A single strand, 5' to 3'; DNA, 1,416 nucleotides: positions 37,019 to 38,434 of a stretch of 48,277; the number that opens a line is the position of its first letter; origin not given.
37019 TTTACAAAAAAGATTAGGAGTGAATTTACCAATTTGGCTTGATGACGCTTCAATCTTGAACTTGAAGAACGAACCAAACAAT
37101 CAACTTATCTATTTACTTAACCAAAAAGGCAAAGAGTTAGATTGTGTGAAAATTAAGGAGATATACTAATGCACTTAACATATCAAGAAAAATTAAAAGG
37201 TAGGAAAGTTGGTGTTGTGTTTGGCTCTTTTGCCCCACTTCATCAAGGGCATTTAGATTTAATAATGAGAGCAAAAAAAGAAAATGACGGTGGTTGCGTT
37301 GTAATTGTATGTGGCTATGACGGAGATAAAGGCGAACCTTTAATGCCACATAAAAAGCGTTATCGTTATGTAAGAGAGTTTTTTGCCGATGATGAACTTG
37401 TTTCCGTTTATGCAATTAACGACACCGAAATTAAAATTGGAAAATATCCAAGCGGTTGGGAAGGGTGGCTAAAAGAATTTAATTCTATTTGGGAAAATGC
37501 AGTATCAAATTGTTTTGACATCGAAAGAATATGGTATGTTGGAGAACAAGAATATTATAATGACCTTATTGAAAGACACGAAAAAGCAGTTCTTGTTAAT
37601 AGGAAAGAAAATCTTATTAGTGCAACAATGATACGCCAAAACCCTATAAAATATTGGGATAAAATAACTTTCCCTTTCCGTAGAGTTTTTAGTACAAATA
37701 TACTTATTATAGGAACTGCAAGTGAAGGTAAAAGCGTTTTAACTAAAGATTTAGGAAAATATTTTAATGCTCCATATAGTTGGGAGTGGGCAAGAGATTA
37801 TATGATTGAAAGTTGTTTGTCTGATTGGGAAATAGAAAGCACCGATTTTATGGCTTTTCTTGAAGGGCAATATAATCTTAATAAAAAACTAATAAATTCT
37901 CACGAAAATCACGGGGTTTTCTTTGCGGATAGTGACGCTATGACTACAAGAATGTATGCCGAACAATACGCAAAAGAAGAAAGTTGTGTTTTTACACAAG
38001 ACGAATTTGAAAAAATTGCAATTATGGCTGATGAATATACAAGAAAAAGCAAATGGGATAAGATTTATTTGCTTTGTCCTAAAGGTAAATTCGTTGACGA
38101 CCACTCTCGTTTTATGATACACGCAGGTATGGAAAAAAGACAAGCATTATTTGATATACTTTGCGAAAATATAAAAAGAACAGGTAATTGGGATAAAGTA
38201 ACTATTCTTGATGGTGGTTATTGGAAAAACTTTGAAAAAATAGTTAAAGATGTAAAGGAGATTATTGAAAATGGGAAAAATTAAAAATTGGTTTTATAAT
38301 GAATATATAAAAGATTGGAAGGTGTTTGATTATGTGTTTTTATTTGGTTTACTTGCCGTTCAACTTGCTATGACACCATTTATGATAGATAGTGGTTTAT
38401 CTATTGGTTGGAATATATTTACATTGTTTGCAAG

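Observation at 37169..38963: Phage-borne nicotinamide-riboside salvage pair: NadR plus PnuC (import, then NMN, then NAD+)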

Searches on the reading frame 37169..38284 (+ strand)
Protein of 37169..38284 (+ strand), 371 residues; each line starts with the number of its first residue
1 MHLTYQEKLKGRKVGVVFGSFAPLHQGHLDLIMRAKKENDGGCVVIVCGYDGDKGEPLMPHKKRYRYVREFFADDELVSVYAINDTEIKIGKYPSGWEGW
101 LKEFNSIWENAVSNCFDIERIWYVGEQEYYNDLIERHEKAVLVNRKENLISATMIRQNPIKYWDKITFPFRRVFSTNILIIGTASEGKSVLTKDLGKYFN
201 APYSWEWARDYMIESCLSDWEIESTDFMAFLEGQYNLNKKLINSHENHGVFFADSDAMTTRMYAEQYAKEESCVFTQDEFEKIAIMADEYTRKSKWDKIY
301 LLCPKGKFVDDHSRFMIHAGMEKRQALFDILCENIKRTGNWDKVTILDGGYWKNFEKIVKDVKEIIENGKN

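Call 3: search_protein_families(library=pfam, proteins=[window:37169-38284:+], max_evalue=0.01)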
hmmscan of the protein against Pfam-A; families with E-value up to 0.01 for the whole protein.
window:37169-38284:+ (371 aa): 2 families
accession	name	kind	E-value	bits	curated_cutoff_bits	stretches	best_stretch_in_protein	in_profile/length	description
PF13521.12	AAA_28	-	2.3e-15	57.6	27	1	178-340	2-151/164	AAA domain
PF01467.32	CTP_transf_like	-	4.1e-10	40.4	21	1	17-157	2-132/133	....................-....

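Call 4: search_protein_families(library=ncbifam, proteins=[window:37169-38284:+], max_evalue=0.01)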
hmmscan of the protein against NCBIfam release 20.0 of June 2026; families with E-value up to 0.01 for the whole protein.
window:37169-38284:+ (371 aa): 13 families
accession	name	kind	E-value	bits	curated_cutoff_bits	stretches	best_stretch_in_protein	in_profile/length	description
TIGR01526.1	nadR_NMN_Atrans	equivalog_domain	3.6e-61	207.2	341.15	1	13-348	2-319/325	nicotinamide-nucleotide adenylyltransferase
NF005988.0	PRK08099.1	equivalog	1.1e-36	126.9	201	1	6-368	58-408/411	multifunctional transcriptional regulator/nicotinamide-nucleotide adenylyltransferase/ribosylnicotinamide kinase NadR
TIGR00125.1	cyt_tran_rel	domain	1e-10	41.6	27.7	1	14-76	1-64/65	adenylyltransferase/cytidyltransferase family protein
TIGR01510.1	coaD_prev_kdtB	equivalog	3.2e-05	24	103.3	1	15-81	2-65/155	pantetheine-phosphate adenylyltransferase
TIGR00482.1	TIGR00482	equivalog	7.8e-05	22.8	112.45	0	17-83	2-70/194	nicotinate (nicotinamide) nucleotide adenylyltransferase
NF001985.0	PRK00777.1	subfamily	0.00038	20.6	104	1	16-86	8-80/157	pantetheine-phosphate adenylyltransferase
NF002243.0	PRK01153.1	subfamily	0.00048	19.8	127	0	15-49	3-35/175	nicotinamide-nucleotide adenylyltransferase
NF005518.0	PRK07143.1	equivalog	0.00056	19.4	232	1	9-46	12-51/281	hypothetical protein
NF045965.1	RibF_rel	equivalog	0.0006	19.3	200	1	6-48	6-52/279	FAD synthase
TIGR03691.1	20S_bact_alpha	equivalog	0.00087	18.8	139.05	1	237-320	74-156/229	proteasome subunit alpha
NF000843.0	PRK00071.2-2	equivalog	0.0011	18.5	240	1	7-76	7-78/212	nicotinate-nucleotide adenylyltransferase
NF000840.1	PRK00071.1-3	equivalog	0.0023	17.4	150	1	11-78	5-74/201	nicotinate-nucleotide adenylyltransferase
TIGR00018.1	panC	equivalog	0.0079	15.2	212.75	0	6-46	16-55/283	pantoate--beta-alanine ligase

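Call 9: search_protein_families(library=phrogs, proteins=[window:37169-38284:+], max_evalue=0.00001)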
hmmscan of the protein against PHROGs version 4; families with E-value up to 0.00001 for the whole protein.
window:37169-38284:+ (371 aa): 3 families
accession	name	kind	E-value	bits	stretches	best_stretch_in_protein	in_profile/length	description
phrog_3462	-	moron, auxiliary metabolic gene and host takeover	1.2e-69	236.1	1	13-367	3-342/346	nicotinamide-nucleotide adenylyltransferase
phrog_395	-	other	1.4e-06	29.4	1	12-112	11-110/373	cytidyltransferase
phrog_3041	-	other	3.6e-06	26.6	1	5-75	43-116/678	cytidyltransferase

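Call 10: search_dna_similar(query=window:37169-38281:+, collection=phages, mode=protein, max_rows=40)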
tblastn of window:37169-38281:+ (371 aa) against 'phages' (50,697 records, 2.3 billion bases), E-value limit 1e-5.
Records with a match: 439; places in all: 439; records where one place covers at least 80% of the query: 414.
Best place of each record, by identity: <60% 439.
By first word of the organism name: Salmonella 171; Klebsiella 43; Escherichia 37; Enterococcus 27; Bacillus 24; Lactobacillus 18; Prevotella 15; Vibrio 14; Erwinia 14; Aeromonas 10; and 22 more.
By host as written in the record: - 48; Salmonella enterica subsp. enterica serovar Enteritidis PT1 37; Klebsiella pneumoniae 22; Prevotella sp. 15; Salmonella enterica subsp. enterica 13; Salmonella sp. 13; Salmonella enterica subsp. enterica serovar Enteritidis 12; Salmonella enterica subsp. enterica serovar Typhimurium 11; and 124 more.
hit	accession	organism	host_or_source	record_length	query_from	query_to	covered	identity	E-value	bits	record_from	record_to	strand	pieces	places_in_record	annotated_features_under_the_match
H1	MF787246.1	Lactobacillus phage LpeD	Lactobacillus pentosus KLDS1.0413; ...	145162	1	369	99%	39.5%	2e-67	236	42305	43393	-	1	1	nicotinamide-nucleotide adenylyltransferase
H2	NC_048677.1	Lactobacillus phage LpeD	Lactobacillus pentosus KLDS1.0413; ...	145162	1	369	99%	39.5%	2e-67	236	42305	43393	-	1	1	nicotinamide-nucleotide adenylyltransferase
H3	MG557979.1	Lactobacillus phage Lpa804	Lactobacillus plantarum PA106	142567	1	369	99%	39.3%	4e-69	241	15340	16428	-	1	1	nicotinamide-nucleotide adenylyltransferase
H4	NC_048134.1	Lactobacillus phage Lpa804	Lactobacillus plantarum PA106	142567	1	369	99%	39.3%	4e-69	241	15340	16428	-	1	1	nicotinamide-nucleotide adenylyltransferase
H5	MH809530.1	Lactobacillus phage Dionysus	Lactobacillus plantarum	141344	1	369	99%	39.3%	3e-68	238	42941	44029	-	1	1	nicotinamide-nucleotide adenylyltransferase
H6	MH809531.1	Lactobacillus phage Bromius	Lactobacillus plantarum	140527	1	369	99%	39.0%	1e-67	237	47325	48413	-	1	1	nicotinamide-nucleotide adenylyltransferase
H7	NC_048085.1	Lactobacillus phage Bromius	Lactobacillus plantarum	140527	1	369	99%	39.0%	1e-67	237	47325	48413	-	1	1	nicotinamide-nucleotide adenylyltransferase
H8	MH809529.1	Lactobacillus phage Iacchus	Lactobacillus plantarum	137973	1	369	99%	39.0%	7e-67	234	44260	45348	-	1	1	nicotinamide-nucleotide adenylyltransferase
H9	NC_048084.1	Lactobacillus phage Iacchus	Lactobacillus plantarum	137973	1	369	99%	39.0%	7e-67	234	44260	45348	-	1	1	nicotinamide-nucleotide adenylyltransferase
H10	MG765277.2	Lactobacillus phage Bacchae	Lactobacillus plantarum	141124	1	369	99%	38.9%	8e-67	234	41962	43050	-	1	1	nicotinamide-nucleotide adenylyltransferase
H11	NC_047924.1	Lactobacillus phage Bacchae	Lactobacillus plantarum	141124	1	369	99%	38.9%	8e-67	234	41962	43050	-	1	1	nicotinamide-nucleotide adenylyltransferase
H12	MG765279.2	Lactobacillus phage Semele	Lactobacillus plantarum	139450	1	369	99%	38.7%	6e-67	234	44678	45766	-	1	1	nicotinamide-nucleotide adenylyltransferase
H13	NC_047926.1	Lactobacillus phage Semele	Lactobacillus plantarum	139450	1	369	99%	38.7%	6e-67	234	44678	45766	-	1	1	nicotinamide-nucleotide adenylyltransferase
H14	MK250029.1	Prevotella phage Lak-C1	Prevotella sp.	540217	12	358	94%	40.2%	3e-73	253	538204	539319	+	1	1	record has no annotation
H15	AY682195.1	Lactobacillus phage LP65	-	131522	1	369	94%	39.4%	2e-56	243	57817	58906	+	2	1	orf85 | orf84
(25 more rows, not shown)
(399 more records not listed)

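Call 22: search_solved_structures(query=window:37169-38281:+, max_evalue=0.001, show_alignments=3)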
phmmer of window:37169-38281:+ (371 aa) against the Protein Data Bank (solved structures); distinct sequences matched with E-value up to 0.001: 4.
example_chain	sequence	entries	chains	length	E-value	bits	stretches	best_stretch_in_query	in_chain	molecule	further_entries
6gye_A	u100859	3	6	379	8.3e-61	209.1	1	6-349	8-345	Nicotinamide-nucleotide adenylyltransferase NadR family / Ribosylnicotinamide kinase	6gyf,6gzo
8x7f_A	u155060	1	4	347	3.3e-24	88.6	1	13-277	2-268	Trifunctional NAD biosynthesis/regulator protein NadR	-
9x6f_A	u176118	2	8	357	1.6e-23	86.3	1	13-314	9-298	Nicotinamide-nucleotide adenylyltransferase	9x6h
1lw7_A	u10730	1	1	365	2.1e-23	85.9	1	12-269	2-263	TRANSCRIPTIONAL REGULATOR NADR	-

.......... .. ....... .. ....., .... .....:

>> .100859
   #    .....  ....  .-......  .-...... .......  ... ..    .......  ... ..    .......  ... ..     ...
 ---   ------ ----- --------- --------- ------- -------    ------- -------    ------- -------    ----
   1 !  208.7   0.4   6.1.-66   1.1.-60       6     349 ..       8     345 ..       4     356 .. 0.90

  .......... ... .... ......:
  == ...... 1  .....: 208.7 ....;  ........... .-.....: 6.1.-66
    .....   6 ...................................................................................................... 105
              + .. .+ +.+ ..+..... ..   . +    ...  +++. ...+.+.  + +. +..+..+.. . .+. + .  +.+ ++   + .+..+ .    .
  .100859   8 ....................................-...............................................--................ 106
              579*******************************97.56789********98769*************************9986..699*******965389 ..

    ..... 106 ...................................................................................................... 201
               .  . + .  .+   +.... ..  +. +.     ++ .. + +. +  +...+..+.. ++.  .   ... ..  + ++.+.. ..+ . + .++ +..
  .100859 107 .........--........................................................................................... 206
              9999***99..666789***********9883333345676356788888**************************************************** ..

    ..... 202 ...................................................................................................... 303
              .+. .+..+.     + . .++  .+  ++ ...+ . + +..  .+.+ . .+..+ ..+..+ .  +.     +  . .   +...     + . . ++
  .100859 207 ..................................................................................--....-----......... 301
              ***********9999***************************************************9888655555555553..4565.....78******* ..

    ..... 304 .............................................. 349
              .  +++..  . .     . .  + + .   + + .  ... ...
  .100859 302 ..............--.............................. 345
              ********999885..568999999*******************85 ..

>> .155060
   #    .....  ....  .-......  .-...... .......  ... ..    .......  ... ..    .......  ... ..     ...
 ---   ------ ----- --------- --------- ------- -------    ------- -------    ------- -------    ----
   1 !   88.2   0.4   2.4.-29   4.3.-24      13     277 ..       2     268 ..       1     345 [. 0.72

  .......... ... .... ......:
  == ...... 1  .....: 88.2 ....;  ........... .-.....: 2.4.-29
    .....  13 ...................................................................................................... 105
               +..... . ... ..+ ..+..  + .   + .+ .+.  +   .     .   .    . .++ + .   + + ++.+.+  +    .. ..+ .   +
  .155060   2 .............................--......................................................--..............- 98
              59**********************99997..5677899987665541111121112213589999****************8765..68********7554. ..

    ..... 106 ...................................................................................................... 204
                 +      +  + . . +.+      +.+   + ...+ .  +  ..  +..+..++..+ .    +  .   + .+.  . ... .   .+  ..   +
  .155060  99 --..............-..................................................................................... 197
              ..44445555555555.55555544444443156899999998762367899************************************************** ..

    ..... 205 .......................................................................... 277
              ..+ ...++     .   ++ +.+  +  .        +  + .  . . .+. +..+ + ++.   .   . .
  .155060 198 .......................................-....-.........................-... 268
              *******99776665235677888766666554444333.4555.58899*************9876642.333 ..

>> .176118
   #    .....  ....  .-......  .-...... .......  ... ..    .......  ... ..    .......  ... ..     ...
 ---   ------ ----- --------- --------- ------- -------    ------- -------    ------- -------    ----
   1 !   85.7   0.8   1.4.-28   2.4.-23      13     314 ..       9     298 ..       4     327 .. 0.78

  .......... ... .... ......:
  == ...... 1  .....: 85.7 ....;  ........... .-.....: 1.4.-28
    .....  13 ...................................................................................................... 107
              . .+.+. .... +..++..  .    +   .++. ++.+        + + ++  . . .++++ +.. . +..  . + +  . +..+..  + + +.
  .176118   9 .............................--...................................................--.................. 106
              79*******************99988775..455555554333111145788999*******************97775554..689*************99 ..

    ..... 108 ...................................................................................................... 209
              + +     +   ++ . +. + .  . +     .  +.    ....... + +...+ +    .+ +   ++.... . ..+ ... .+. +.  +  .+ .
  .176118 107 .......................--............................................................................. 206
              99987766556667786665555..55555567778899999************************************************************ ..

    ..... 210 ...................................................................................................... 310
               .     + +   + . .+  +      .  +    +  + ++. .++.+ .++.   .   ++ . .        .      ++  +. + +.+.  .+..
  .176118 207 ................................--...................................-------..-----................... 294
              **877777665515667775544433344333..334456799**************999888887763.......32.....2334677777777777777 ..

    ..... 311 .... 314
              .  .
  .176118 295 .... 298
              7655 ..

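Call 24: find_homologous_proteins(query=window:37169-38281:+, max_evalue=1e-20)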
Query window:37169-38281:+ (371 aa): 2711 proteins with E <= 1e-20 among 3890 candidates; the best 120 are listed.
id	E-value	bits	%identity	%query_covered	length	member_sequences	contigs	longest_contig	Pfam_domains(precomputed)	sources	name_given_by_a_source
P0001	4.6e-252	853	98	100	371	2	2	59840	PF01467.33,PF13521.13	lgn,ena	-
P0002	1.4e-249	845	96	100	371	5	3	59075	PF01467.33,PF13521.13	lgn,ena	-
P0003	1.3e-230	783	88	100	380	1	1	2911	PF01467.33,PF13521.13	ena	-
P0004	2.7e-213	726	82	100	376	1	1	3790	PF01467.33,PF13521.13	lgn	-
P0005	3.6e-213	725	82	100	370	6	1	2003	PF01467.33,PF13521.13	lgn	-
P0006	6.8e-213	725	81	100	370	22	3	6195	PF01467.33,PF13521.13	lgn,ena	-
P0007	9.3e-213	724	82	100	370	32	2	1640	PF01467.33,PF13521.13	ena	-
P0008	4.9e-212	722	82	100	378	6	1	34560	PF01467.33,PF13521.13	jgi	jgi:NadR type nicotinamide-nucleotide adenylyltransferase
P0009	2.5e-211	719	82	99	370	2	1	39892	PF01467.33,PF13521.13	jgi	jgi:NadR type nicotinamide-nucleotide adenylyltransferase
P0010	8.2e-211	718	81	100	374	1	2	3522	PF01467.33,PF13521.13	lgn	-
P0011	2.5e-210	716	81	100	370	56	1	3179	PF01467.33,PF13521.13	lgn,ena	-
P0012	1.1e-209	714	81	100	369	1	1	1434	PF01467.33,PF13521.13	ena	-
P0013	1.3e-209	714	80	100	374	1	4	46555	PF01467.33,PF13521.13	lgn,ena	-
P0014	3.6e-208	709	81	99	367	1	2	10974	PF01467.33,PF13521.13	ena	-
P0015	5.4e-204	695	79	100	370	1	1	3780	PF01467.33,PF13521.13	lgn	-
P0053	8.9e-196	668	75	99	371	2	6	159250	PF01467.33,PF13521.13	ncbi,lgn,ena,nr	ncbi:MAG: AAA family ATPase [Clostridia bacterium]|nr:AAA family ATPase [Clostridia bacterium]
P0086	9.7e-194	662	74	100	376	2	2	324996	PF01467.33,PF13521.13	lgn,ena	-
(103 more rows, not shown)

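Call 25: find_encoding_contigs(protein=P0001, flank=10000, max_places=3)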
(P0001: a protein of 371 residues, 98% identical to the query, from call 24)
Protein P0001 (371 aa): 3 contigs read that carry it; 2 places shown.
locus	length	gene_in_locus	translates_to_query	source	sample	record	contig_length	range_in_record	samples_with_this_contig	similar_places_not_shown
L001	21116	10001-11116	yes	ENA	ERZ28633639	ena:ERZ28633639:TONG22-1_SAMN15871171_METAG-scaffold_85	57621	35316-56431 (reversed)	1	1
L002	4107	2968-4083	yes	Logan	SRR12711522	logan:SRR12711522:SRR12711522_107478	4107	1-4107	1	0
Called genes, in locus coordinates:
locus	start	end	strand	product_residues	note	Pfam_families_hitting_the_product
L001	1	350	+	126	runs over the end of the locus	-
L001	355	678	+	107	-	-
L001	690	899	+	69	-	-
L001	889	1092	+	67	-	-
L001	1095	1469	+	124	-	-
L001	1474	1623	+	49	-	-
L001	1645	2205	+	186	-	-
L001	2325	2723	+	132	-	-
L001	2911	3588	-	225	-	PF07505:DUF5131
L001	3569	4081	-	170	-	-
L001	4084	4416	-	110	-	-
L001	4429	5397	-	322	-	-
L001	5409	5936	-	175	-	-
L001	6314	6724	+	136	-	-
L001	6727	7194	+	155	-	PF03013:Pyr_excise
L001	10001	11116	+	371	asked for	PF01467:CTP_transf_like, PF13521:AAA_28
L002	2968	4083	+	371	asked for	PF01467:CTP_transf_like, PF13521:AAA_28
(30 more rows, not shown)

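Call 26: find_encoding_contigs(protein=P0053, flank=8000, max_places=3)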
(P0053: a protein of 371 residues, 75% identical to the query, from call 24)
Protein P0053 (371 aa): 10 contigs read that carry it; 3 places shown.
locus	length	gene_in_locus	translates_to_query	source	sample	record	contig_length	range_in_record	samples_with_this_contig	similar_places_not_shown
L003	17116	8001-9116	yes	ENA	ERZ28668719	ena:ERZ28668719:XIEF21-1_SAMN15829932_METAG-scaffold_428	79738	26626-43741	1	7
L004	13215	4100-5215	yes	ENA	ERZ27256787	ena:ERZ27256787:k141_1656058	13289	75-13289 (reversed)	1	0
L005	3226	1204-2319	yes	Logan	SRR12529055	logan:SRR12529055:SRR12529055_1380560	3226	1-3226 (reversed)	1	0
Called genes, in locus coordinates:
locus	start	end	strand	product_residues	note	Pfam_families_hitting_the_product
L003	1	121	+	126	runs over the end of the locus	-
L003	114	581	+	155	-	-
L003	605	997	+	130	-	-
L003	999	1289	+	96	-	PF24591:Phage_YunG-like (weak)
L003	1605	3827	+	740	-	PF08433:KTI12 (weak), PF13671:AAA_33, PF00149:Metallophos, PF09511:RNA_lig_T4_1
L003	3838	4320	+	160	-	-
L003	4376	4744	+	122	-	-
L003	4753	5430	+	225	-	-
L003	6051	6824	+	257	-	PF00149:Metallophos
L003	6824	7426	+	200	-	PF17338:GP88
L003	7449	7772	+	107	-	-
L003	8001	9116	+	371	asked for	PF01467:CTP_transf_like, PF13521:AAA_28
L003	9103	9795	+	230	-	PF04973:NMN_transporter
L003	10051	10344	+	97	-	-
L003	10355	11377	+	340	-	PF10127:RlaP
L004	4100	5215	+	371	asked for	PF01467:CTP_transf_like, PF13521:AAA_28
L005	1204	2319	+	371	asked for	PF01467:CTP_transf_like, PF13521:AAA_28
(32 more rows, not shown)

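Call 27: find_encoding_contigs(protein=P0086, flank=8000, max_places=2)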
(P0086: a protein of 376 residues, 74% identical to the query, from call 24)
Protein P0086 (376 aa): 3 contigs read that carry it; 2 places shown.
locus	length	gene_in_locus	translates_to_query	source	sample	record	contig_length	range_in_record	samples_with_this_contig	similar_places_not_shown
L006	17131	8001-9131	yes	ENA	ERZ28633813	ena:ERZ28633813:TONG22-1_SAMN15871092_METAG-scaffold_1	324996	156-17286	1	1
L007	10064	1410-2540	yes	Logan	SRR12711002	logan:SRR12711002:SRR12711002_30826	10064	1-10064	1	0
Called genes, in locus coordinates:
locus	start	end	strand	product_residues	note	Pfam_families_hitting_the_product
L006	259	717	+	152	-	-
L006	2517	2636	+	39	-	-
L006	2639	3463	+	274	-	PF00763:THF_DHG_CYH, PF02882:THF_DHG_CYH_C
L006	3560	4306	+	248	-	PF01510:Amidase_2, PF01471:PG_binding_1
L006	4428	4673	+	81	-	-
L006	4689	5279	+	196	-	-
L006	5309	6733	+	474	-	-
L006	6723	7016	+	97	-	-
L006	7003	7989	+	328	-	PF01145:Band_7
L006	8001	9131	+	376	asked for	PF01467:CTP_transf_like, PF13521:AAA_28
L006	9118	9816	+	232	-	PF04973:NMN_transporter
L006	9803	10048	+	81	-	-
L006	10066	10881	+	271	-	-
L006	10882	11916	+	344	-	PF10127:RlaP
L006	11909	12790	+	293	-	PF08433:KTI12, PF13671:AAA_33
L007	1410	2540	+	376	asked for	PF01467:CTP_transf_like, PF13521:AAA_28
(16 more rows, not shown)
